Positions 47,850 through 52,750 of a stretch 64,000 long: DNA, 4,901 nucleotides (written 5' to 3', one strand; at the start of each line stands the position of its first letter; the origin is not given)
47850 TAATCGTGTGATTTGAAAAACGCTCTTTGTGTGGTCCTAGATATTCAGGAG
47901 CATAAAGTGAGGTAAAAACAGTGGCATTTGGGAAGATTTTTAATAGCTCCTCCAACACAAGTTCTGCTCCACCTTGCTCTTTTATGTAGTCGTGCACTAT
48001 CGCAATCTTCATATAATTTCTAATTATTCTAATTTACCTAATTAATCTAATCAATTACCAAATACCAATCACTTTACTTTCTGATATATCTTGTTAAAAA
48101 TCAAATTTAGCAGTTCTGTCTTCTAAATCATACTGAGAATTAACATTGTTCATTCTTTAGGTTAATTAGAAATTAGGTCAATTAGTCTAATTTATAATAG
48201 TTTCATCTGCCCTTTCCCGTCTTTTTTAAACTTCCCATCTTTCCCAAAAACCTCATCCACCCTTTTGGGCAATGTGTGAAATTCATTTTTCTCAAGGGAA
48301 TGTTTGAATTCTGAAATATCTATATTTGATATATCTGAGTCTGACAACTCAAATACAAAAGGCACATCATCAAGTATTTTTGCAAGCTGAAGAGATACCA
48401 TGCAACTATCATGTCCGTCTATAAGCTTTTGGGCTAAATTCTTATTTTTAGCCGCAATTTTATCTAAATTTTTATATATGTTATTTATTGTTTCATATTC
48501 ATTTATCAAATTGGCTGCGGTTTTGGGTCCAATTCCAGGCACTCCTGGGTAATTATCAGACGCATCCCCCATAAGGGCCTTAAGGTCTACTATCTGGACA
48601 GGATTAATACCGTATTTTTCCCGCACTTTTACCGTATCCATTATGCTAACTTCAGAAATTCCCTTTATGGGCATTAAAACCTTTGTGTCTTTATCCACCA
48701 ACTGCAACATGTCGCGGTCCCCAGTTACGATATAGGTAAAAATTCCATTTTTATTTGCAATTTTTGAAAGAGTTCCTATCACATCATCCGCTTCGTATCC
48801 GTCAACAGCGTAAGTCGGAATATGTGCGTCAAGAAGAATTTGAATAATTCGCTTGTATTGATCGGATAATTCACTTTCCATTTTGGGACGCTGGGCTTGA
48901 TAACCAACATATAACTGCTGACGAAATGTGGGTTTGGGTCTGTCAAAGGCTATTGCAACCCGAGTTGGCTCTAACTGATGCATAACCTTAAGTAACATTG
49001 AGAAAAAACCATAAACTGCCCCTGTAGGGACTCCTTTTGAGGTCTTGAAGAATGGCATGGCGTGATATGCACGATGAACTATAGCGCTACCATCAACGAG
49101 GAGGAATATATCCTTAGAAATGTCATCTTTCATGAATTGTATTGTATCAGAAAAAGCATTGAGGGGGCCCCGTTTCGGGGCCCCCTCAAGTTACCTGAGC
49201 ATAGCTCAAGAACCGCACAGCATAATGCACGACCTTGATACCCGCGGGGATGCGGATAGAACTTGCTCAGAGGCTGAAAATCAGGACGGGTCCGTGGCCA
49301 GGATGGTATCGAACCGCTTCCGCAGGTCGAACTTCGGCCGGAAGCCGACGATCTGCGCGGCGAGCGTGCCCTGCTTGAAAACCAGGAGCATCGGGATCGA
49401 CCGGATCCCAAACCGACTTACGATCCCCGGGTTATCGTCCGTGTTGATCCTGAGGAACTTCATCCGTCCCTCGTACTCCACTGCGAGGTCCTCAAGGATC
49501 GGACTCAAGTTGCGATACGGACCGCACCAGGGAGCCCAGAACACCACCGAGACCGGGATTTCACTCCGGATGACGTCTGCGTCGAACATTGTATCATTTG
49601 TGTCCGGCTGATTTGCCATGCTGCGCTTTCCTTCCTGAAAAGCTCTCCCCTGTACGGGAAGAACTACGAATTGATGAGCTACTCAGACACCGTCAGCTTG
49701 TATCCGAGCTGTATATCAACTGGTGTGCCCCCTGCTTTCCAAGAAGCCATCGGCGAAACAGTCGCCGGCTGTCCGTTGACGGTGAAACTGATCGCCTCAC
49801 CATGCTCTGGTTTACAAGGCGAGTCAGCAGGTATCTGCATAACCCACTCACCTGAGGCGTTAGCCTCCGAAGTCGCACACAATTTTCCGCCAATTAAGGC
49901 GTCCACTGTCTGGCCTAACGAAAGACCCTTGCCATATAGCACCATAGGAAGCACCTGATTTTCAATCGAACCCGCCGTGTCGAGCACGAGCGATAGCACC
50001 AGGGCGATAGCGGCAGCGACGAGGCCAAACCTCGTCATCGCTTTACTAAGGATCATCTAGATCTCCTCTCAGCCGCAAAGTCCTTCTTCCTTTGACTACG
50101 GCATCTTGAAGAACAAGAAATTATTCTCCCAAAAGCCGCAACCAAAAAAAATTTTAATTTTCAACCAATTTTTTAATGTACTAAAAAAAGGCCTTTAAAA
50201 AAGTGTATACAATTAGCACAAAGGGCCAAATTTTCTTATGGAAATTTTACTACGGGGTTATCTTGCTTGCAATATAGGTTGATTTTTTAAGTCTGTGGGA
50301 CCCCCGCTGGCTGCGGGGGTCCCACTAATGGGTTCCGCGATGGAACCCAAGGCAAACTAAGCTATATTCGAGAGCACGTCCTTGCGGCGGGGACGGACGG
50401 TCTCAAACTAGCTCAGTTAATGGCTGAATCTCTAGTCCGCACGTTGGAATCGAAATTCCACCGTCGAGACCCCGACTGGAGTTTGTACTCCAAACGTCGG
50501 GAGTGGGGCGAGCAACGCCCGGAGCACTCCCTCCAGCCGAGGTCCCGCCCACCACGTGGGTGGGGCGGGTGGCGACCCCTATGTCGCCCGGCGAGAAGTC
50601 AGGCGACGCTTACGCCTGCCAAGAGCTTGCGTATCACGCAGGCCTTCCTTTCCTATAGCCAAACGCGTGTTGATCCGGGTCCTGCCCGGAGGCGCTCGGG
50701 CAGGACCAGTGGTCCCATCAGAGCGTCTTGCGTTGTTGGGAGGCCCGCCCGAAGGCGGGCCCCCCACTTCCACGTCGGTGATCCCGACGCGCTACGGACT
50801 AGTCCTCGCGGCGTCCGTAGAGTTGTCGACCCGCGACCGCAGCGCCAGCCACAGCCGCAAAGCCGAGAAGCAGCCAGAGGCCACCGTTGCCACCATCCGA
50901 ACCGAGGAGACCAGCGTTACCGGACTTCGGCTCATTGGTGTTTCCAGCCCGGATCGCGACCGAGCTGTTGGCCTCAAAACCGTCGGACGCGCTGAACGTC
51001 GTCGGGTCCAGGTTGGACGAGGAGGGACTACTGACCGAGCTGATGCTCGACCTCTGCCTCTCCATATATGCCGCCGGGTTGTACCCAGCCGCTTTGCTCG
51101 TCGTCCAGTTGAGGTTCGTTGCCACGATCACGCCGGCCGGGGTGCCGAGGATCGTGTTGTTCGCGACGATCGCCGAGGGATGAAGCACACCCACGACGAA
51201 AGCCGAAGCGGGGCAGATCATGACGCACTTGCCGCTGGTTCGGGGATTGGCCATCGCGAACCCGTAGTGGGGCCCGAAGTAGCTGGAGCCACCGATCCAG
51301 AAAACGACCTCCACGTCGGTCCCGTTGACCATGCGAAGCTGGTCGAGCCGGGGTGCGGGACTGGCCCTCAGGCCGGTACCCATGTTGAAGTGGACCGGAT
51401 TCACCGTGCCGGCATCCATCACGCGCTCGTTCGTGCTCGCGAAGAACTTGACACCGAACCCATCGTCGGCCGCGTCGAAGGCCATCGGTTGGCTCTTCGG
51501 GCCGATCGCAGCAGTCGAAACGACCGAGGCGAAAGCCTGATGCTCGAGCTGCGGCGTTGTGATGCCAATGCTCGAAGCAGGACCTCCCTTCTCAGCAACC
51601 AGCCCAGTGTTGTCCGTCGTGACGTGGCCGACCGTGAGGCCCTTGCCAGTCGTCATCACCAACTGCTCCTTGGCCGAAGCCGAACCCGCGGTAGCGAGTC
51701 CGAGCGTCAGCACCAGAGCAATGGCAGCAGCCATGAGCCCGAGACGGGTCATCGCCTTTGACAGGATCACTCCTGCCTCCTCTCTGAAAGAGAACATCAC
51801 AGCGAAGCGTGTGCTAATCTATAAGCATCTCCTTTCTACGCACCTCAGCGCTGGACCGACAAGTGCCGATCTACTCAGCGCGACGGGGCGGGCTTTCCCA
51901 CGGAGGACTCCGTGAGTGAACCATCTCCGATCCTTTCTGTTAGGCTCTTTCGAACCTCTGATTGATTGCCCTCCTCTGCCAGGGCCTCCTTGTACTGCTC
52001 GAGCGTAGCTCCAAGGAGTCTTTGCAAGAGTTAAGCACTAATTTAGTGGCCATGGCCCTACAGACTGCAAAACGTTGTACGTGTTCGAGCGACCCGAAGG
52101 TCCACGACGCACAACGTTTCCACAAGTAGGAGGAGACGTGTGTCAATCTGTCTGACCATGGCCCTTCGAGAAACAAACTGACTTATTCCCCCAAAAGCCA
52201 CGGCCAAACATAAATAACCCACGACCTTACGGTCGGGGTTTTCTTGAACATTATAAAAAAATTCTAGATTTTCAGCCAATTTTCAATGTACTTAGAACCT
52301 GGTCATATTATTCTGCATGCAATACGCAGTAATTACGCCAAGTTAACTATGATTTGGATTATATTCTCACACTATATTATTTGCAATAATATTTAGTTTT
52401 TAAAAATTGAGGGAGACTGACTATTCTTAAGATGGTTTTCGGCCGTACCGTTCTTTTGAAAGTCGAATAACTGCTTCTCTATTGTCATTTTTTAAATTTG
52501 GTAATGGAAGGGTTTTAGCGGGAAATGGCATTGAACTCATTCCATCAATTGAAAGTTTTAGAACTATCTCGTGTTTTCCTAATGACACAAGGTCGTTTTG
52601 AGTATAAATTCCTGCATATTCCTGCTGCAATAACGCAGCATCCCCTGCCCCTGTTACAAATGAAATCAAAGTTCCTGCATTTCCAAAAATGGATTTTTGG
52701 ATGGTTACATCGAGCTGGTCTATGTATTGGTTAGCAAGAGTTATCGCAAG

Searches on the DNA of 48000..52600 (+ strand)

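Call 82: search_rna_families(source=window, start=48000, end=52600, threshold=evalue, max_evalue=0.01)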
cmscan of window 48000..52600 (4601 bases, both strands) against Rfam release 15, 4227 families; matches with E-value up to 0.01: 0.
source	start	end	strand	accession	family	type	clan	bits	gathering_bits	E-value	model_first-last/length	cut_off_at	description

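Call 84: search_dna_similar(query=window:49100-52250:+, collection=plasmids, mode=distant, max_rows=6)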
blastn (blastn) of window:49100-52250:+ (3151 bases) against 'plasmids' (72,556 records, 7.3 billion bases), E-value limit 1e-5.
Records with a match: 1; places in all: 1; records where one place covers at least 80% of the query: 0.
Best place of each record, by identity: 60-80% 1.
By first word of the organism name: Deinococcus 1.
By predicted mobility (MOB-suite, as given by PLSDB): mobilizable 1.
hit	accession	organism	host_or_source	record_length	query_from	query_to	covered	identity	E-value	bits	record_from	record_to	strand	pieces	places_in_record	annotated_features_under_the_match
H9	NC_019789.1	Deinococcus peraridilitoris DSM 19664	-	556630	324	449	4%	74.6%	1e-12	84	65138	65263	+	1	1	trxA: thioredoxin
